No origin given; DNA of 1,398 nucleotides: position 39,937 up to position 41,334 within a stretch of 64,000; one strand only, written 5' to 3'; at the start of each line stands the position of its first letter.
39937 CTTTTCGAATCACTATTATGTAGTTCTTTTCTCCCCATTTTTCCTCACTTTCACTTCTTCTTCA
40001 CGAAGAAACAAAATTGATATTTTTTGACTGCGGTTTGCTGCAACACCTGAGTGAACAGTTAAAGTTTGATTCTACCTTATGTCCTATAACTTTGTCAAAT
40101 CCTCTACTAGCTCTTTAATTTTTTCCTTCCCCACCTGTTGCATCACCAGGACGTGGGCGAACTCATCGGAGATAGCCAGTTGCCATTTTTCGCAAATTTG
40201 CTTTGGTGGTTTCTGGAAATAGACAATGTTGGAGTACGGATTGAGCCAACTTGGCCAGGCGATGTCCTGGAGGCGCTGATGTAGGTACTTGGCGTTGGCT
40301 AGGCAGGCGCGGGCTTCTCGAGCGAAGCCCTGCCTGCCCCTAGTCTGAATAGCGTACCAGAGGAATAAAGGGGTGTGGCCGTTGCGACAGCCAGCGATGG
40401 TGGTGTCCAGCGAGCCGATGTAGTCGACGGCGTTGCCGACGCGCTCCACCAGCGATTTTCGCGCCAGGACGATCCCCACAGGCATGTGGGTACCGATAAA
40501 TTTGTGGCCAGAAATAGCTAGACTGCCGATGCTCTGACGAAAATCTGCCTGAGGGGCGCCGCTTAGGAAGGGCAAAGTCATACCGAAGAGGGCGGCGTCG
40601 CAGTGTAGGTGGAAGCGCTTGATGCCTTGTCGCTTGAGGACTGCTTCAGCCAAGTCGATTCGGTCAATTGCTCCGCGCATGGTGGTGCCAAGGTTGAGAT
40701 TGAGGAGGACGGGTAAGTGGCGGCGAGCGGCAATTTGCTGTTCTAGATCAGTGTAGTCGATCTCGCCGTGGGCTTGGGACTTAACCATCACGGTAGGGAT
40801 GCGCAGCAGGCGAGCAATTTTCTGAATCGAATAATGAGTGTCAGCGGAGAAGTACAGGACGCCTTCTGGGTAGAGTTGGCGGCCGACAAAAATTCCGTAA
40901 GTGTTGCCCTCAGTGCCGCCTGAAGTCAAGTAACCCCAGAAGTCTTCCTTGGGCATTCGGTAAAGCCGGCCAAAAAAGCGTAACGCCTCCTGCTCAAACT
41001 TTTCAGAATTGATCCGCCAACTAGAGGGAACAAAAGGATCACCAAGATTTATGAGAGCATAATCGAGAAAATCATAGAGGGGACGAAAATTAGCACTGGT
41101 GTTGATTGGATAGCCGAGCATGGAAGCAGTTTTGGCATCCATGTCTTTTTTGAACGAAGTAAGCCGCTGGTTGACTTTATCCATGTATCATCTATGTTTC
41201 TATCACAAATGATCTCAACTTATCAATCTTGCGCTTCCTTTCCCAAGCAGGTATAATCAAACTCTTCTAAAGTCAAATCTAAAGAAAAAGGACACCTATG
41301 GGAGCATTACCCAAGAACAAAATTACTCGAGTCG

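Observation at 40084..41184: PLP-dependent histidine decarboxylase homolog standing alone next to the pilus block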

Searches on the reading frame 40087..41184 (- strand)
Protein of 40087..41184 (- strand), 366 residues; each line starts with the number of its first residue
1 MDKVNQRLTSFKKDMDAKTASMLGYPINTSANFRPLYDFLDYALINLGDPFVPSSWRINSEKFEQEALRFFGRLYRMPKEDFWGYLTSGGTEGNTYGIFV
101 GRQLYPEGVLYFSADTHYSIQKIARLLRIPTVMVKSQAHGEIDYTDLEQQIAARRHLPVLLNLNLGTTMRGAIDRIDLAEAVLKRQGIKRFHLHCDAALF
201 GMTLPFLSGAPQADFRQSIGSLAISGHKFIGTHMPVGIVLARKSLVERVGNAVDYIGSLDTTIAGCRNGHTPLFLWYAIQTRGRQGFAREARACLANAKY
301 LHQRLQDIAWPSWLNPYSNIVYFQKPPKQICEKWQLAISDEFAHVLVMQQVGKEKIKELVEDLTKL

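Call 3: search_protein_families(library=pfam, proteins=[window:40087-41184:-], max_evalue=0.1)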
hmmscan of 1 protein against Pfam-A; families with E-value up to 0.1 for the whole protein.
window:40087-41184:- (366 aa): 3 families
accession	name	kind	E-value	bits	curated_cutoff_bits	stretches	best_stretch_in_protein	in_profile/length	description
PF00282.25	Pyridoxal_deC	-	1.9e-19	70.1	27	1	104-306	142-354/375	Pyridoxal-dependent decarboxylase conserved domain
PF00155.27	Aminotran_1_2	-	3.2e-05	23.7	19.7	1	61-153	45-139/361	Aminotransferase class I and II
PF00266.25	Aminotran_5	-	0.00023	20.7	21.5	1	102-249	83-221/371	Aminotransferase class-V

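Call 4: search_protein_families(library=ncbifam, proteins=[window:40087-41184:-], max_evalue=0.1)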
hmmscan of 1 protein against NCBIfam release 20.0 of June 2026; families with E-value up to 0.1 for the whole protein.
window:40087-41184:- (366 aa): 7 families
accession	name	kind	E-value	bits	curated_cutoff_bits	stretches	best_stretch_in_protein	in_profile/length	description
NF002748.0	PRK02769.1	equivalog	1.6e-134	448.4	305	1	3-363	6-368/382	histidine decarboxylase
TIGR03812.1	tyr_de_CO2_Arch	equivalog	1.2e-35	123.1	299.4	1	42-365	43-374/375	tyrosine decarboxylase MfnA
TIGR01788.1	Glu-decarb-GAD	equivalog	1e-13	50.8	380.4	1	111-309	142-346/431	glutamate decarboxylase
TIGR03799.1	NOD_PanD_pyr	equivalog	1.4e-09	36.9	606.1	1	111-337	213-449/522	pyridoxal-dependent aspartate 1-decarboxylase PanP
NF052646.1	DABADecarRhbB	equivalog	2.4e-09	36.3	900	1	64-256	139-338/491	L-2,4-diaminobutyrate decarboxylase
NF002806.0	PRK02948.1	subfamily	0.00036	19.6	304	1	85-233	64-205/381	IscS subfamily cysteine desulfurase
NF009195.0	PRK12543.1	subfamily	0.085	12.3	197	0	117-143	146-172/192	RNA polymerase sigma factor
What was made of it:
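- On HDC/SDC-like subfamily (NCBIfam NF002748 / PRK02769): 448.4 bits vs 305, profile positions 6-368 of 382 (call 4).
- It passes the NCBIfam NF002748 'histidine decarboxylase' equivalog cut-off (448 vs 305; call 4). Distant matches to DABA decarboxylase models exist (call 4).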

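Call 5: search_solved_structures(query=window:40087-41184:-, max_evalue=0.01, show_alignments=2)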
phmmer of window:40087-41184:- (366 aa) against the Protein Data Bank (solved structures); distinct sequences matched with E-value up to 0.01: 34.
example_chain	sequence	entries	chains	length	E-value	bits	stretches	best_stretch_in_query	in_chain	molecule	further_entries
8jij_A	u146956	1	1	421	4.2e-101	341.5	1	8-364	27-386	Serine decarboxylase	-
8jik_A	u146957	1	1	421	4.2e-101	341.5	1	8-364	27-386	Serine decarboxylase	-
8jg7_A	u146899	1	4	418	6.4e-101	340.9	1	8-365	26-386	Serine decarboxylase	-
7erv_A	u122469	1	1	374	4.9e-83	282.1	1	23-365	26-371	Histidine decarboxylase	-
7eru_A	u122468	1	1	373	2.4e-82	279.8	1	23-365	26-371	Histidine decarboxylase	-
7cig_A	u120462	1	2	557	3.6e-28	101.6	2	200-341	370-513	L-methionine decarboxylase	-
7cif_A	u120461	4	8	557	3.8e-28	101.5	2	200-341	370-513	L-methionine decarboxylase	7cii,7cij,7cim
3f9t_A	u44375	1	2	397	1.1e-14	57.2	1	44-335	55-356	L-tyrosine decarboxylase MfnA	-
6jy1_A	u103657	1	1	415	1.3e-14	57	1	43-335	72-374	L-tyrosine/L-aspartate decarboxylase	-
6m4y_A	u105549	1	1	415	1.5e-14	56.8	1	44-335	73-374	L-tyrosine/L-aspartate decarboxylase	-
6ldr_A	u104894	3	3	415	8.4e-14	54.3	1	44-335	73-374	L-tyrosine/L-aspartate decarboxylase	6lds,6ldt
2jis_A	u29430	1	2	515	1.6e-10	43.6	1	103-307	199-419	CYSTEINE SULFINIC ACID DECARBOXYLASE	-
6zek_A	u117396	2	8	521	3.1e-10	42.6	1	103-328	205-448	Cysteine sulfinic acid decarboxylase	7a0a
2okj_A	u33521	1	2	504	1.5e-09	40.3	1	101-306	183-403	Glutamate decarboxylase 1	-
3vp6_A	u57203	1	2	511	1.7e-09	40.2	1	101-306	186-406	Glutamate decarboxylase 1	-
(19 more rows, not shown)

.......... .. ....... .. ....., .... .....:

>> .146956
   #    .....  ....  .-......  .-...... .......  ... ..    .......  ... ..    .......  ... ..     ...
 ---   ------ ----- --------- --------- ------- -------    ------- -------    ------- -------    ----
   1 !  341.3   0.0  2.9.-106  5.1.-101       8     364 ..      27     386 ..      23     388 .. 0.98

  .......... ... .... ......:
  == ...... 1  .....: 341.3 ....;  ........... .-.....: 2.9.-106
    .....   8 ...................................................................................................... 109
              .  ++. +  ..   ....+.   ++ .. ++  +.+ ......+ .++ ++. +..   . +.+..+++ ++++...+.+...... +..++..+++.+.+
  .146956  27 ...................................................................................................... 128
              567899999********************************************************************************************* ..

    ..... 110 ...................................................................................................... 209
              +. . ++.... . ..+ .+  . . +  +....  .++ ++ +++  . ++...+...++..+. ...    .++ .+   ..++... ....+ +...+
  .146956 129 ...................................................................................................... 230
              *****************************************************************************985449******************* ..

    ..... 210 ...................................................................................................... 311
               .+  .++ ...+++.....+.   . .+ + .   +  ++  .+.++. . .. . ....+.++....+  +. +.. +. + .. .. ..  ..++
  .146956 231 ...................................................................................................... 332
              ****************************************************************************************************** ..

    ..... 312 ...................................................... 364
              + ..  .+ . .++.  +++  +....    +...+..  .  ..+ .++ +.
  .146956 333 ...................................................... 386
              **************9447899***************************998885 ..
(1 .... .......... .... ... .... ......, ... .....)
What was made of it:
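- Checked: Family assignment is far beyond chance: Pfam PF00282 E=1.9e-19 (call 3); NCBIfam NF002748 448 bits, E=1.6e-134 (call 4); PDB hits E=4e-101 (call 5).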

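Call 10: find_homologous_proteins(query=window:40087-41184:-, max_evalue=1e-20)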
Query window:40087-41184:- (366 aa): 905 proteins with E <= 1e-20 among 4754 candidates; the best 120 are listed.
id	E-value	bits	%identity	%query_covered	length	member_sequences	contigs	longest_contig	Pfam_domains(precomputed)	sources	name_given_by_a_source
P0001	4.5e-249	843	100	100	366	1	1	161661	PF00282.26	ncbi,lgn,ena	-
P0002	1.4e-175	601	70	100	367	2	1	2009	PF00282.26,PF00155.28,PF00266.26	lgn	-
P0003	1.7e-171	588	70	99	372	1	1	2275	PF00282.26,PF00155.28,PF00266.26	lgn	-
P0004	8.3e-170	582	69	98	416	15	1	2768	PF00282.26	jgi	-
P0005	1.3e-167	575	68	98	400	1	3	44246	PF00282.26,PF00155.28,PF00266.26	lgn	-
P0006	9.0e-166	569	67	98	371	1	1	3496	PF00282.26,PF00155.28,PF00266.26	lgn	-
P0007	1.3e-165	569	67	98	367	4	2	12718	PF00282.26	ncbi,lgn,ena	-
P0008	6.4e-165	566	65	98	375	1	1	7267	PF00282.26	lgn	-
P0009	1.6e-164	565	65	99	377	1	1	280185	PF00282.26,PF00155.28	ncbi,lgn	-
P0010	9.4e-162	556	65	98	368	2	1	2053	PF00282.26,PF00266.26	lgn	-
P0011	3.1e-161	554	65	98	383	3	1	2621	PF00282.26,PF00155.28,PF00266.26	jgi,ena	-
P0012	1.5e-160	552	64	99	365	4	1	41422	PF00282.26,PF00155.28,PF00266.26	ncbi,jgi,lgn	jgi:histidine decarboxylase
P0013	6.0e-159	547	62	99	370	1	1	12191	PF00282.26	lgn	-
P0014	2.0e-156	538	63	98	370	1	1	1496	PF00282.26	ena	-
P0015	1.0e-155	536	64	98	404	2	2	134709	PF00282.26,PF00155.28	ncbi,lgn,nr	ncbi:histidine decarboxylase [Patescibacteria group bacterium]|nr:histidine decarboxylase [Patesciba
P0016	1.3e-154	532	63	98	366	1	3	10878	PF00282.26,PF00266.26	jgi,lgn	-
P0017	1.3e-150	519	61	99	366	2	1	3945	PF00282.26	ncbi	-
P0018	1.2e-135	470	54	99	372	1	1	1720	PF00282.26,PF00155.28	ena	-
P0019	2.9e-133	462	53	98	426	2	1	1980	PF00282.26,PF00155.28,PF00266.26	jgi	jgi:histidine decarboxylase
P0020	2.1e-131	456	52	98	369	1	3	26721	PF00282.26,PF00155.28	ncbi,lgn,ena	-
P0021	3.4e-130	452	53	98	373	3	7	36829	PF00282.26,PF00155.28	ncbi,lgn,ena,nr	ncbi:MAG TPA: histidine decarboxylase [Cyanobacteria bacterium UBA12227]|nr:histidine decarboxylase 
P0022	7.3e-128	444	51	99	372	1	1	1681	PF00282.26,PF00155.28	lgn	-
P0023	6.8e-127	441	52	98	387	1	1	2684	PF00282.26,PF00155.28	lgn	-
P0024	9.6e-126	437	51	99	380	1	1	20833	PF00282.26,PF00155.28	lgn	-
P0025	2.0e-125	436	53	93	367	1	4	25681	PF00282.26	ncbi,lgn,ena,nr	ncbi:MAG TPA: histidine decarboxylase [Cyanobacteria bacterium UBA8803]|nr:histidine decarboxylase [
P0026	3.9e-125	435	52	98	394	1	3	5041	PF00282.26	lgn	-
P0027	2.3e-124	433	51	98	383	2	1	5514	PF00282.26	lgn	-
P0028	3.7e-124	432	51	99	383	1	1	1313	PF00282.26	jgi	-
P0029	2.3e-123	430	51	98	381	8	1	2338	PF00282.26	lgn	-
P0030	5.3e-123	428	51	98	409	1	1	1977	PF00282.26,PF00155.28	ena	-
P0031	6.1e-123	428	49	99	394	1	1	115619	PF00282.26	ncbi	-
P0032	7.3e-123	428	51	98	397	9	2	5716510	PF00282.26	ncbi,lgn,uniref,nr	ncbi:histidine decarboxylase [Chroococcidiopsis sp. CCMEE 29]|uniref:histidine decarboxylase n=1 Tax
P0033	1.7e-122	427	51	99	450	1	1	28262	PF00282.26,PF01842.32,PF00266.26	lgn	-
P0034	4.2e-122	426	49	99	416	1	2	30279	PF00282.26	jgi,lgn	jgi:histidine decarboxylase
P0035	2.9e-121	423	50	98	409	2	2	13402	PF00282.26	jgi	jgi:histidine decarboxylase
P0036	3.2e-121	423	51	98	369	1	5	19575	PF00282.26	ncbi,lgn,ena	-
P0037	8.7e-121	421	53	99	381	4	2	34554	PF00282.26,PF00155.28,PF00266.26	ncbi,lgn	-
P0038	1.7e-120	420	52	98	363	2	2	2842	PF00282.26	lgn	-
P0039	2.5e-120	420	48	99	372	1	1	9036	PF00282.26,PF00155.28,PF00266.26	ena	-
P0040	1.5e-119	417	50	98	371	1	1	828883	PF00282.26,PF00155.28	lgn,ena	-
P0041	4.3e-119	416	49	99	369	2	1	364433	PF00282.26,PF00266.26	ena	-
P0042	1.8e-118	414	50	100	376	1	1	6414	PF00282.26,PF00266.26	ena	-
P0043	2.0e-118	413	50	99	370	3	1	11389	PF00282.26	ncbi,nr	ncbi:MAG: histidine decarboxylase [Candidatus Kaiserbacteria bacterium]|nr:histidine decarboxylase [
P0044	2.7e-118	413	49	99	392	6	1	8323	PF00282.26,PF00266.26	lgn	-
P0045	2.2e-117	410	51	97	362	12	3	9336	PF00282.26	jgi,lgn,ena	jgi:histidine decarboxylase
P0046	2.2e-117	410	52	98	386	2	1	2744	PF00282.26,PF00266.26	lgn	-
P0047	4.0e-117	409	48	99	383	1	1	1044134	PF00282.26,PF00155.28,PF00266.26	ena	-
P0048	6.0e-117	409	47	98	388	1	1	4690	PF00282.26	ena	-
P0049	1.6e-116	407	49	98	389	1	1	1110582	PF00282.26,PF00266.26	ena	-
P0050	1.6e-116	407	50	98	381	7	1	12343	PF00282.26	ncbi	-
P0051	2.9e-116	406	49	94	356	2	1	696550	PF00282.26,PF00155.28,PF00266.26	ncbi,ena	-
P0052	3.6e-116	406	50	98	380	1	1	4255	PF00282.26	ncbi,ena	-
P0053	4.3e-116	406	50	98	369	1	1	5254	PF00282.26,PF00155.28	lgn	-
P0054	1.2e-115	404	53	90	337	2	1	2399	PF00282.26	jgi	-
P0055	2.2e-115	403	49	99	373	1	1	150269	PF00282.26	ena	-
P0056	3.4e-115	403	49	98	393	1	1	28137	PF00282.26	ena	-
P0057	5.1e-115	402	47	98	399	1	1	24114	PF00282.26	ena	-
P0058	5.2e-115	402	51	98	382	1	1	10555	PF00282.26,PF00155.28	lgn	-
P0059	1.6e-114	401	47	98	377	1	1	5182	PF00282.26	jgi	jgi:histidine decarboxylase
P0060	2.5e-114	400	46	99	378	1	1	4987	PF00282.26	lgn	-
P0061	2.7e-114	400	46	98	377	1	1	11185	PF00282.26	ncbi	-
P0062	5.1e-114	399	49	99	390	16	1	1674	PF00282.26,PF00266.26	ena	-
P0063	5.2e-114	399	48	99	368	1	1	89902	PF00282.26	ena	-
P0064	9.9e-114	398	51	98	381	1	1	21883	PF00282.26,PF00266.26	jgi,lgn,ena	jgi:histidine decarboxylase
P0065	1.6e-113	397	50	97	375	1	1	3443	PF00282.26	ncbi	-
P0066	2.0e-113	397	47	98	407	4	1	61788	PF00282.26,PF00266.26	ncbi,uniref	ncbi:histidine decarboxylase [Methylocystis sp. 9N]|uniref:Histidine decarboxylase n=1 Tax=Methylocy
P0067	2.8e-113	396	49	98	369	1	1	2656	PF00282.26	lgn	-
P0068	3.5e-113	396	50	98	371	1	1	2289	PF00282.26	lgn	-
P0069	3.8e-113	396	50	98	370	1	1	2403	PF00282.26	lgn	-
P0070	4.3e-113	396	49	94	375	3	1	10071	PF00282.26,PF00266.26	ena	-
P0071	4.8e-113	396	46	97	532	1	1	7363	PF00282.26,PF22629.3,PF13291.13,PF01842.32,PF13840.13,PF19571.6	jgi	jgi:histidine decarboxylase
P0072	5.5e-113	396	49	99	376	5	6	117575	PF00282.26,PF00155.28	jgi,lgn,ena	jgi:histidine decarboxylase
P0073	5.6e-113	395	48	98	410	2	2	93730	PF00282.26,PF00266.26,PF01212.28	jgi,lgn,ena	-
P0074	8.8e-113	395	47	99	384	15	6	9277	PF00282.26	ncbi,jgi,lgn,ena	jgi:histidine decarboxylase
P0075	9.3e-113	395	49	97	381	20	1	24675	PF00282.26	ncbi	ncbi:MAG: histidine decarboxylase [Cyanobacteriota bacterium]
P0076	1.2e-112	394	46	98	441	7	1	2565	PF00282.26,PF00266.26,PF01212.28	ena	-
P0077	1.5e-112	394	45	99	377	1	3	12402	PF00282.26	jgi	jgi:histidine decarboxylase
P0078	1.7e-112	394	46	98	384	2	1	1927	PF00282.26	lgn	-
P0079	2.0e-112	394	47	97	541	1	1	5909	PF00282.26,PF22629.3,PF13291.13,PF01842.32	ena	-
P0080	2.4e-112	393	50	98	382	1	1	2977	PF00282.26,PF00155.28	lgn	-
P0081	2.6e-112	393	49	98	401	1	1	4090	PF00282.26,PF00155.28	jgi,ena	-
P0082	3.8e-112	393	46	99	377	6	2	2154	PF00282.26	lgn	-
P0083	7.5e-112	392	46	95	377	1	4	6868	PF00282.26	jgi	jgi:histidine decarboxylase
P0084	8.6e-112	392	45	98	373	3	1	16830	PF00282.26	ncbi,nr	ncbi:MAG: histidine decarboxylase [Verrucomicrobia bacterium]|nr:histidine decarboxylase [Verrucomic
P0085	9.3e-112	391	47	98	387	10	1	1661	PF00282.26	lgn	-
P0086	1.5e-111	391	49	93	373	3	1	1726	PF00282.26,PF00266.26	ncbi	-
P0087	2.0e-111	390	44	99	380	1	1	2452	PF00282.26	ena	-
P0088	2.3e-111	390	48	98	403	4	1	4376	PF00282.26,PF00266.26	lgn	-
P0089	2.4e-111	390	44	100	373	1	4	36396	PF00282.26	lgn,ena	-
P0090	2.6e-111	390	47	94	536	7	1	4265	PF00282.26,PF22629.3,PF13291.13,PF01842.32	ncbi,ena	-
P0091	3.1e-111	390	45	99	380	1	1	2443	PF00282.26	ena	-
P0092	3.6e-111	390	44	99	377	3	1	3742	PF00282.26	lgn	-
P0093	3.9e-111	389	45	99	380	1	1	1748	PF00282.26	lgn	-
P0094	4.4e-111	389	46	96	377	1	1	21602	PF00282.26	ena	-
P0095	5.3e-111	389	45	98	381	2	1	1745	PF00282.26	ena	-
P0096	5.7e-111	389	49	94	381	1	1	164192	PF00282.26,PF00266.26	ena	-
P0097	5.9e-111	389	49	99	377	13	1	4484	PF00282.26,PF00266.26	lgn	-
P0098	6.5e-111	389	48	99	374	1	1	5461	PF00282.26,PF00266.26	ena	-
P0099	6.6e-111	389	45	98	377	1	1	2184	PF00282.26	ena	-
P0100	7.4e-111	389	44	98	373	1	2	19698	PF00282.26,PF00266.26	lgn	-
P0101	8.7e-111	388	45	100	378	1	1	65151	PF00282.26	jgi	-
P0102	8.7e-111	388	49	93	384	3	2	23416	PF00282.26,PF00266.26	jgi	jgi:histidine decarboxylase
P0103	9.1e-111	388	45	98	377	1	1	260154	PF00282.26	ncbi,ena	-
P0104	1.0e-110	388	45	99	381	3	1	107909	PF00282.26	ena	-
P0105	1.2e-110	388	47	98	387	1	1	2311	PF00282.26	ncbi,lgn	-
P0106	1.4e-110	388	44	99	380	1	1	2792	PF00282.26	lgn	-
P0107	1.6e-110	387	45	98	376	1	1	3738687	PF00282.26,PF00266.26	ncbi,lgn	ncbi:MAG: histidine decarboxylase [Candidatus Electrothrix sp. YB6]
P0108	2.4e-110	387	44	99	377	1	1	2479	PF00282.26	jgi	-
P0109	2.7e-110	387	46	98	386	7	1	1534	PF00282.26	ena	-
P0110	2.9e-110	387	48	99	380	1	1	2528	PF00282.26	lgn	-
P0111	3.1e-110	386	44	99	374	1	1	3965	PF00282.26,PF00266.26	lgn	-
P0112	4.0e-110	386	45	98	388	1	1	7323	PF00282.26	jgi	-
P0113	5.0e-110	386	44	98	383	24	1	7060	PF00282.26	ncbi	-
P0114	6.3e-110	385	45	98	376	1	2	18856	PF00282.26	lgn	-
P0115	6.3e-110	385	46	98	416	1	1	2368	PF00282.26,PF00266.26,PF01212.28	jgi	jgi:histidine decarboxylase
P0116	1.1e-109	385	48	99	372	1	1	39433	PF00282.26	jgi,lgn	-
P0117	1.7e-109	384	44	99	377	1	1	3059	PF00282.26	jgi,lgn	jgi:histidine decarboxylase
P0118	1.8e-109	384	45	98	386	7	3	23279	PF00282.26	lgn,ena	-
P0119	1.8e-109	384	48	97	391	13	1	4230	PF00282.26,PF00155.28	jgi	jgi:histidine decarboxylase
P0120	2.2e-109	384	48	99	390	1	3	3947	PF00282.26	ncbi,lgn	-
